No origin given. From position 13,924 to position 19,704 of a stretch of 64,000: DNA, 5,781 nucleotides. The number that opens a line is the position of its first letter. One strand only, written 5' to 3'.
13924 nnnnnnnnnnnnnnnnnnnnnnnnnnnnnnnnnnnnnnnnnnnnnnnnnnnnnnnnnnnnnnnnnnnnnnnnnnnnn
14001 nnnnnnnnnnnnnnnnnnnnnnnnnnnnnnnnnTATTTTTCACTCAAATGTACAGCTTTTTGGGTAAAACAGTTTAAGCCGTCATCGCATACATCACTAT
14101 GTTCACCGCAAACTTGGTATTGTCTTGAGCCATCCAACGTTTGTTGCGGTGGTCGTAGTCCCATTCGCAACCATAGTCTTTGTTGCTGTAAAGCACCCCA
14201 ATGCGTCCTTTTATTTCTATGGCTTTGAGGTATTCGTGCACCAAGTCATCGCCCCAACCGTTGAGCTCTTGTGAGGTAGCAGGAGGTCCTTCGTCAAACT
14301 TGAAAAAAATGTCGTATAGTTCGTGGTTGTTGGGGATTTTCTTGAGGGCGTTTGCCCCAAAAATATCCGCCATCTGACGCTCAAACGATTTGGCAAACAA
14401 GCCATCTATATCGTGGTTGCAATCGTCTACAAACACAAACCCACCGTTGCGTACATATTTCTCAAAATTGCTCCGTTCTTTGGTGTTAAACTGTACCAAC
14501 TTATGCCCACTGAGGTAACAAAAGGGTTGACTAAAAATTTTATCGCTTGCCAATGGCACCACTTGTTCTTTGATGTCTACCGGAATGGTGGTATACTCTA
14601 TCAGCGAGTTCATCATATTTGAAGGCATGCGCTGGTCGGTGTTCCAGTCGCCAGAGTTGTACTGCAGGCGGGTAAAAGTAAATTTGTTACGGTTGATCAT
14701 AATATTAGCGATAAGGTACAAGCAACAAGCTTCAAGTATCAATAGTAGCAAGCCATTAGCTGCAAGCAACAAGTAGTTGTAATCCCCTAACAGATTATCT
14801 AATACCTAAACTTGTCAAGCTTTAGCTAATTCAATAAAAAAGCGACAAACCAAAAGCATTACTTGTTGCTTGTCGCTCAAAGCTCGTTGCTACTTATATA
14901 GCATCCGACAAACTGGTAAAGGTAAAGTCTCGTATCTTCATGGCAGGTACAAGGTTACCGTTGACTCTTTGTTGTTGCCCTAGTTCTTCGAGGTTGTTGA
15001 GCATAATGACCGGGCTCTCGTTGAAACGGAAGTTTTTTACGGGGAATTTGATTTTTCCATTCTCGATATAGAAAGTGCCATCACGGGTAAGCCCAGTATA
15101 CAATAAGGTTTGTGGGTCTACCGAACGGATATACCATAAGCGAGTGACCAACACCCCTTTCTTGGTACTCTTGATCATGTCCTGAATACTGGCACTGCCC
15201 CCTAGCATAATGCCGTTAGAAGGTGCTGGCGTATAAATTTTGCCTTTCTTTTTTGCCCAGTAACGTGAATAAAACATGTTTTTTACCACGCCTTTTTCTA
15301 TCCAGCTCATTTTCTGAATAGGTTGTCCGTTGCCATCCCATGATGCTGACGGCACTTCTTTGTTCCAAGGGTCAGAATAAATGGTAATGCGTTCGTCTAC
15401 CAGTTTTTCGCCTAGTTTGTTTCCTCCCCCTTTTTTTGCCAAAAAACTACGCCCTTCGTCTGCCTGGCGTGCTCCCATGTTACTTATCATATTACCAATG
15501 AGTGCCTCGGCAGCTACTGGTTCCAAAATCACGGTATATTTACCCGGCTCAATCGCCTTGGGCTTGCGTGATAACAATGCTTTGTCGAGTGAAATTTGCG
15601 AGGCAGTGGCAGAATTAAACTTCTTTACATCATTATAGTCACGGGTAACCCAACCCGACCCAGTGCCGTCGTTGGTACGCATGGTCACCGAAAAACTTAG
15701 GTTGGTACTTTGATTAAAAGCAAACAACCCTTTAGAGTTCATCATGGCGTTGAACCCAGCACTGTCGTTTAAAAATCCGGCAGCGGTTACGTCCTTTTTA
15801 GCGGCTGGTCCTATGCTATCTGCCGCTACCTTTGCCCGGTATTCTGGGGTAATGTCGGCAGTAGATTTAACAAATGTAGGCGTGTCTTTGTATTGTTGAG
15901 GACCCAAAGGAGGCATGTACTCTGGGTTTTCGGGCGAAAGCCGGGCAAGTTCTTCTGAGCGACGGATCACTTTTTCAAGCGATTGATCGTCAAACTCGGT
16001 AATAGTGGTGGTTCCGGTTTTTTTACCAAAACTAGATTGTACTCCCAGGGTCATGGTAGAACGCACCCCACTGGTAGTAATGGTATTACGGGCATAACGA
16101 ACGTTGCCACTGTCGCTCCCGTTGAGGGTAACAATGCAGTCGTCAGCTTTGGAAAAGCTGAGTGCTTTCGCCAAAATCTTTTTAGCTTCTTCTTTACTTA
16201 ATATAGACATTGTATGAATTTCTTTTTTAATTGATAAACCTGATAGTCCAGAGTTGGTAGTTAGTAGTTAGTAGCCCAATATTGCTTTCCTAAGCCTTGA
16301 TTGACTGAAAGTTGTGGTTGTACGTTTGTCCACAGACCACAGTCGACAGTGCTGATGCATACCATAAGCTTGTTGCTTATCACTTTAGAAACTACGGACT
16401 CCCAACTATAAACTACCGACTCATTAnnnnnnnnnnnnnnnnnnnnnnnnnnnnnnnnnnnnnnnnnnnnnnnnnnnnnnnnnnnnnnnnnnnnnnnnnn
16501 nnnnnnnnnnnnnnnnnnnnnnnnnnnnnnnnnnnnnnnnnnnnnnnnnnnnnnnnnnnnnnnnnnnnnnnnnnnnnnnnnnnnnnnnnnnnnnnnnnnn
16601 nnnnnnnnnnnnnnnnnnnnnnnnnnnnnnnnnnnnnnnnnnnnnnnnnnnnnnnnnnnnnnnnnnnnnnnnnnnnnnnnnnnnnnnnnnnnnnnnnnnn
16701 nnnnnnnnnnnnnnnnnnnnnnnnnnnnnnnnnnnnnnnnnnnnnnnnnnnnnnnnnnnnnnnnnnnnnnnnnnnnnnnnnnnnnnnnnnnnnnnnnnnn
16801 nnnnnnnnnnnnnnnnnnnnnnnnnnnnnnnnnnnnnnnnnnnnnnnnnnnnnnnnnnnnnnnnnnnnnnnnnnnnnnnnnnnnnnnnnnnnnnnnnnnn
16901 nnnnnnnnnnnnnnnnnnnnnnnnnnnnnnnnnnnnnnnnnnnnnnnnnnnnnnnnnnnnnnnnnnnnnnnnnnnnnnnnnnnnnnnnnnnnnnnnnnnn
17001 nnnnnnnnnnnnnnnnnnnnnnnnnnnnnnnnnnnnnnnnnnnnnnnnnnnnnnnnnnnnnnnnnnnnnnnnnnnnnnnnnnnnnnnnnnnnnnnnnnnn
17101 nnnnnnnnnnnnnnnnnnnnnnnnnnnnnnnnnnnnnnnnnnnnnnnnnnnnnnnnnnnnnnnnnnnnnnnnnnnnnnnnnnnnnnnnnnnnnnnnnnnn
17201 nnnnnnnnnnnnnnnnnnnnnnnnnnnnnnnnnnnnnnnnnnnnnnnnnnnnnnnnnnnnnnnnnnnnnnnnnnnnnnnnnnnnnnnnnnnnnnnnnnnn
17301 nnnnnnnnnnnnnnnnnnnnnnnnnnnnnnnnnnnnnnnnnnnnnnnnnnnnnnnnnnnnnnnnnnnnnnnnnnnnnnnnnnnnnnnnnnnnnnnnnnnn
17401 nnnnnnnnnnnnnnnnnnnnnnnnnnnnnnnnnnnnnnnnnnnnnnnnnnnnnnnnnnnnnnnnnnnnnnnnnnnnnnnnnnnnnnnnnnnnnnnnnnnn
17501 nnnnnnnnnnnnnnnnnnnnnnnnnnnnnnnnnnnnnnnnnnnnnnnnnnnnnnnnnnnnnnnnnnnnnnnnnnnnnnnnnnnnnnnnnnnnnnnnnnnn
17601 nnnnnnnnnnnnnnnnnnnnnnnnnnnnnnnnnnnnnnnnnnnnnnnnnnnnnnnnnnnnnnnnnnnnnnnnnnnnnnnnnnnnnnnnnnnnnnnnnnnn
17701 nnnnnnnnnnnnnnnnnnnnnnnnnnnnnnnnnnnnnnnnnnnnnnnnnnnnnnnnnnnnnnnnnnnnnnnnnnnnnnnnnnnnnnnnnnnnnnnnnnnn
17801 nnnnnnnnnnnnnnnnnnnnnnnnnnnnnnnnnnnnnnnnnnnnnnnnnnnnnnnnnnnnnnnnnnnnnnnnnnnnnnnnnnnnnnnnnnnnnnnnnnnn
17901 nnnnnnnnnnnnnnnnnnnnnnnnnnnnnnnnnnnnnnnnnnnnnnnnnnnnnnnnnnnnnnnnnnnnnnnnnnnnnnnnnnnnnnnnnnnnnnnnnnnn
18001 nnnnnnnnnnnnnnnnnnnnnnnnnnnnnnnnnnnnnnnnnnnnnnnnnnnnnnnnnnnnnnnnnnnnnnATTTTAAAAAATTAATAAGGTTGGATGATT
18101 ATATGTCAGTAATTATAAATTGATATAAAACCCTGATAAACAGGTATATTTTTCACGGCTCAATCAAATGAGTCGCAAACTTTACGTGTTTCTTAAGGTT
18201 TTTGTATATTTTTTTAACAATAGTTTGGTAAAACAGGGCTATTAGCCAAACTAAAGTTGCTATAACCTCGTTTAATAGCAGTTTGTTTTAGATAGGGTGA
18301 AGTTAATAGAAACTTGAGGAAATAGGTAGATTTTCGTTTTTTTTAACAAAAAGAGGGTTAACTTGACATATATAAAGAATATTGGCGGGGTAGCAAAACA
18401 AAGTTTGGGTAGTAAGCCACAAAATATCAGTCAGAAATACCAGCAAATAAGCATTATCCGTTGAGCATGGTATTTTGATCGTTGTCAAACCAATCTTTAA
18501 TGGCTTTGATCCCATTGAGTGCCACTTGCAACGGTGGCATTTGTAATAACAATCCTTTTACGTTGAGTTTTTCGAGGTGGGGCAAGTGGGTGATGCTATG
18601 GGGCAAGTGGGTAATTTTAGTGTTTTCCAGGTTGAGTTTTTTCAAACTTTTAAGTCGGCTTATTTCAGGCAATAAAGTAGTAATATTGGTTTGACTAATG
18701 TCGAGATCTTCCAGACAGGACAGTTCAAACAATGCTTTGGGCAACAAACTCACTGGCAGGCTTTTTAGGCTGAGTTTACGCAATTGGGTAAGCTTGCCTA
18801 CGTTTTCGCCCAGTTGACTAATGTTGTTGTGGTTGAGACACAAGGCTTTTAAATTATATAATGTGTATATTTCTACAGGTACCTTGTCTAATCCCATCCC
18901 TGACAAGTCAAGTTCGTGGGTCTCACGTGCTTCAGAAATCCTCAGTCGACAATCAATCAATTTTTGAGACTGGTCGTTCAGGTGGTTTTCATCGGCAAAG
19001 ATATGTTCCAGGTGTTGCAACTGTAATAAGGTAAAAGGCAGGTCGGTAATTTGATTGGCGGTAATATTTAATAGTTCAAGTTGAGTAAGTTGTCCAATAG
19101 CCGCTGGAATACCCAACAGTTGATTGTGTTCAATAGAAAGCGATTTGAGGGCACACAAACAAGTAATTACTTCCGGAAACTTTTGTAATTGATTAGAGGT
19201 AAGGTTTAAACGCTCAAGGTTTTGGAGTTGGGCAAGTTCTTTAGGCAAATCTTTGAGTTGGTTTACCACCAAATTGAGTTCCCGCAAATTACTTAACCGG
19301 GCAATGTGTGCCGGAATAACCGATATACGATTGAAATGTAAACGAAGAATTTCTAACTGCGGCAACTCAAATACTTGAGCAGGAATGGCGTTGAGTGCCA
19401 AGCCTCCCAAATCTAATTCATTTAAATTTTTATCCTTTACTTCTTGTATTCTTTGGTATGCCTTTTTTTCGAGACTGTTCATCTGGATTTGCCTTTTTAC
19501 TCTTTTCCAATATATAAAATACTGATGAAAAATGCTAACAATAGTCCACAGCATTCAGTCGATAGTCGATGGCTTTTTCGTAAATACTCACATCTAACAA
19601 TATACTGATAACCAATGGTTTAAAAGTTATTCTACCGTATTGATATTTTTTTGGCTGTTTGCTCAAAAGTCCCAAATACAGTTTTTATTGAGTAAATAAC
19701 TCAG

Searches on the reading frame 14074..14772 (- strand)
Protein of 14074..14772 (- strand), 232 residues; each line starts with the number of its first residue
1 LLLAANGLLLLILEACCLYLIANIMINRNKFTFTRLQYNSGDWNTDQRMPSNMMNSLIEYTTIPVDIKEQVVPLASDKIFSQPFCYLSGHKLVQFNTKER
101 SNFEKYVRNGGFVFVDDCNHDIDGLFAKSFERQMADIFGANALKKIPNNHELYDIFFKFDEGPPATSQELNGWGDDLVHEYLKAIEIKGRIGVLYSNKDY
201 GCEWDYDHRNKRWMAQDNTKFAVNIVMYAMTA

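Call 4: search_protein_families(library=pfam, proteins=[window:14074-14772:-], max_evalue=0.01)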
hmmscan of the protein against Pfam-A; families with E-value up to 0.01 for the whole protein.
window:14074-14772:- (232 aa): 1 family
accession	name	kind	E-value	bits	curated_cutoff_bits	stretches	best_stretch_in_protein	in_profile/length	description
PF13709.12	DUF4159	-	2.9e-54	184.1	25.9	1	32-230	1-202/202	Domain of unknown function (DUF4159)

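Call 11: find_related_loci(query=window:14074-14772:-, collection=genome_contigs, flank=10000)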
Query window:14074-14772:- (232 aa) in genome_contigs; peptide patterns used: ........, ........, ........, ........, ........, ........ (x = any residue, [..] = any of these).
600 stretches matched a pattern (row limit reached: there are more); 593 encode a relative of the query (tblastn E <= 1e-3); the best 80 are kept; 80 distinct loci.
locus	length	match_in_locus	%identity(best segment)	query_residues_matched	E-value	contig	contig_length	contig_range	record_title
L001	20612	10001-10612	79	29-232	1e-115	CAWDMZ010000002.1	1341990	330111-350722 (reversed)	MAG: uncultured Alphaproteobacteria bacterium isolate MFD03250.bin.3.33 genome assembly, contig: contig_5294, whole geno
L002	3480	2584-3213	78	20-231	2e-117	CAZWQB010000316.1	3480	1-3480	MAG TPA_asm: uncultured Roseivirgaceae bacterium isolate SRP220891_co3_507 genome assembly, contig: NODE_64906_length_34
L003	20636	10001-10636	76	21-232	6e-115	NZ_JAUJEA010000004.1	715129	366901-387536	Splendidivirga corallicola strain BMA10 NAEMHLCP_4, whole genome shotgun sequence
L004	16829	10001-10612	78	29-232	5e-115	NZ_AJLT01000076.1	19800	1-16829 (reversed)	Gillisia marina strain CBA3202 c3_(single)_trimmed_contig_76, whole genome shotgun sequence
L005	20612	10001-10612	77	29-232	2e-114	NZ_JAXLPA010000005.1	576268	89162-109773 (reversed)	Aquimarina sp. 2201CG5-10 contig5, whole genome shotgun sequence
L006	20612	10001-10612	77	29-232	2e-114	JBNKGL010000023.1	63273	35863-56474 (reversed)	MAG: Cyclobacteriaceae bacterium isolate E1E2.bin.3.strict NODE_23_length_63273_cov_6.402636, whole genome shotgun seque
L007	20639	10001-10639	74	18-232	7e-114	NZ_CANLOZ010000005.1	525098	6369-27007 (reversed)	Uncultured Aquimarina sp. isolate 740.fasta NODE_5, whole genome shotgun sequence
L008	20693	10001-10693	71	9-232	5e-114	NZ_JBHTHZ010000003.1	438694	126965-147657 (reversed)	Mucilaginibacter litoreus strain CCUG 61484 GCM70027555_11, whole genome shotgun sequence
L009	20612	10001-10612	79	29-232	2e-113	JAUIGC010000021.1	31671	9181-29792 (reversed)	MAG: Bacteroidia bacterium isolate Co_bin.134 NODE_8605_length_31671_cov_4.959802, whole genome shotgun sequence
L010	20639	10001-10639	75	20-232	3e-113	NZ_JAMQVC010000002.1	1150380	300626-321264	Galbibacter mesophilus strain Mok-17 Galbibacter_2, whole genome shotgun sequence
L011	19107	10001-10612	78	29-232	3e-113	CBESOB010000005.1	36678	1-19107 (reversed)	MAG TPA_asm: uncultured Flavobacteriaceae bacterium isolate SRR7614714_concoct_66 genome assembly, contig: ERZ25083850.1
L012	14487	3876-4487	78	29-232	5e-113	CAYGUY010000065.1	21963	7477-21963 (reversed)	MAG TPA_asm: uncultured Maribacter sp. isolate ERP117304_co3_123 genome assembly, contig: NODE_3420_length_21963_cov_19.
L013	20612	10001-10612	78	29-232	3e-113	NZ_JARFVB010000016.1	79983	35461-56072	Flagellimonas yonaguniensis strain 334s03 Scaffold16, whole genome shotgun sequence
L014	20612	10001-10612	77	29-232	9e-113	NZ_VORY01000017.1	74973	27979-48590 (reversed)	Gillisia hiemivivida strain IC154 NODE_17_length_74973_cov_160.118, whole genome shotgun sequence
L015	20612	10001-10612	79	29-232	5e-113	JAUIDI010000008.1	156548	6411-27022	MAG: Bacteroidia bacterium isolate 7_bin.65 NODE_208_length_156548_cov_1.616592, whole genome shotgun sequence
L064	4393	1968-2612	74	21-231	4e-110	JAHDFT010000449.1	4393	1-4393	MAG: Bacteroidetes bacterium isolate MAG-29 RZ_51912, whole genome shotgun sequence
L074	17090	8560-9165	75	31-232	5e-109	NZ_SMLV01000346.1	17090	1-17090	Fulvivirga lutimaris strain KCTC 42720 Contig_131, whole genome shotgun sequence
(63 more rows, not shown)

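Call 77: search_protein_families(library=pfam, proteins=[L064:2717-3295:+, L074:9172-9624:+], max_evalue=0.001)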
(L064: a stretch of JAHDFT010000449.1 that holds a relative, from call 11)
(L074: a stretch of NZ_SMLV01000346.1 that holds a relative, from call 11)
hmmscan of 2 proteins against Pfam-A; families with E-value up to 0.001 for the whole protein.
L064:2717-3295:+ (192 aa): 1 family
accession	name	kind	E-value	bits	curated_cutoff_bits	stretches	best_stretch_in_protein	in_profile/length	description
PF05685.18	Uma2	-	0.00047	20.1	27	1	51-165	33-142/172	Putative restriction endonuclease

L074:9172-9624:+ (150 aa): 7 families
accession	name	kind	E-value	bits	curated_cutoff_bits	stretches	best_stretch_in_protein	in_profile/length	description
PF00583.31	Acetyltransf_1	-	1.8e-20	73.8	20.7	1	37-138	16-116/116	Acetyltransferase (GNAT) family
PF13508.13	Acetyltransf_7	-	4.5e-14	53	27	1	50-139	2-83/84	Acetyltransferase (GNAT) domain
PF13673.13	Acetyltransf_10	-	1.3e-09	38.6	23.6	1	47-141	27-110/128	Acetyltransferase (GNAT) domain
PF13527.13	Acetyltransf_9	-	2.4e-07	31.2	25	1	3-138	2-124/127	Acetyltransferase (GNAT) domain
PF13302.13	Acetyltransf_3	-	2.6e-06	28.6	25.4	1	3-139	4-138/138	Acetyltransferase (GNAT) domain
PF08445.16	FR47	-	4.1e-05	23.9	22.1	1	83-140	23-79/86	FR47-like protein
PF13420.13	Acetyltransf_4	-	0.00015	22.2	24.3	1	4-138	2-134/155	Acetyltransferase (GNAT) domain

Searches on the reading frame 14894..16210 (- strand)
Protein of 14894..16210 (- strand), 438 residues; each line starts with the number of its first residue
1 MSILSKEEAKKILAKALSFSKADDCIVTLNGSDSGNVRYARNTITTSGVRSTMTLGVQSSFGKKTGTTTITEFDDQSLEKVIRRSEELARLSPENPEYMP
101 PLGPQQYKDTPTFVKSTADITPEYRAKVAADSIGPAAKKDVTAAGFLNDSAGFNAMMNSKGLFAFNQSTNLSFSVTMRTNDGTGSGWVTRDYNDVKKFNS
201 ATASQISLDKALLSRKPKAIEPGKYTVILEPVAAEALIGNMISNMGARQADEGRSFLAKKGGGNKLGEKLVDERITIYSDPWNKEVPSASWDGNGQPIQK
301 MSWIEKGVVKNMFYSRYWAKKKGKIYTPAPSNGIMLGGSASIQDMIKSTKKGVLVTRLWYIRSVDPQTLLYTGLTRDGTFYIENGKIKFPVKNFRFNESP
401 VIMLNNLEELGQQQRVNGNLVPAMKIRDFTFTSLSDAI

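Call 4: search_protein_families(library=pfam, proteins=[window:14894-16210:-], max_evalue=0.01)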
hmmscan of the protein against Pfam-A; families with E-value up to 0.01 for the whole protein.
window:14894-16210:- (438 aa): 3 families
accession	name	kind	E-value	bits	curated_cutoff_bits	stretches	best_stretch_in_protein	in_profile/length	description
PF19289.4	PmbA_TldD_3rd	-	4.1e-45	154.1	22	1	222-432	1-219/220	PmbA/TldA metallopeptidase C-terminal domain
PF01523.21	PmbA_TldD_1st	-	0.00015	22.3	20.9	1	31-89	7-65/65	PmbA/TldA metallopeptidase domain 1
PF19290.4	PmbA_TldD_2nd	-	0.00022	22.1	20.9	1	140-193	32-89/109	PmbA/TldA metallopeptidase central domain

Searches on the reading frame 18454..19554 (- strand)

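Call 61: search_protein_families(library=pfam, proteins=[window:18454-19554:-], max_evalue=0.001)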
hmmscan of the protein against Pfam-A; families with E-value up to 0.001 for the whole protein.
window:18454-19554:- (366 aa): 6 families
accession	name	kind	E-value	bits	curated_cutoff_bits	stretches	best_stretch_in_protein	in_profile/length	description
PF13855.12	LRR_8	-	1e-31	108.9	27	5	88-146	1-61/61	Leucine rich repeat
PF23598.1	LRR_14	-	3.9e-30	105.2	40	5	83-171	42-128/353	Leucine-rich repeat region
PF12799.13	LRR_4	-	4.7e-24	84.3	27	2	89-127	2-40/44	Leucine Rich repeats (2 copies)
PF00560.39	LRR_1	-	3.9e-11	41.3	20.6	0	112-132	1-22/23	Leucine Rich Repeat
PF25019.1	LRR_R13L1-DRL21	-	9.7e-08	32.4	27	0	105-165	63-125/127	R13L1/DRL21 LRRs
PF23211.1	LRR_LRWD1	-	8e-06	26.1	28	0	109-196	19-102/190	Leucine-rich repeat and WD repeat-containing protein 1, LRR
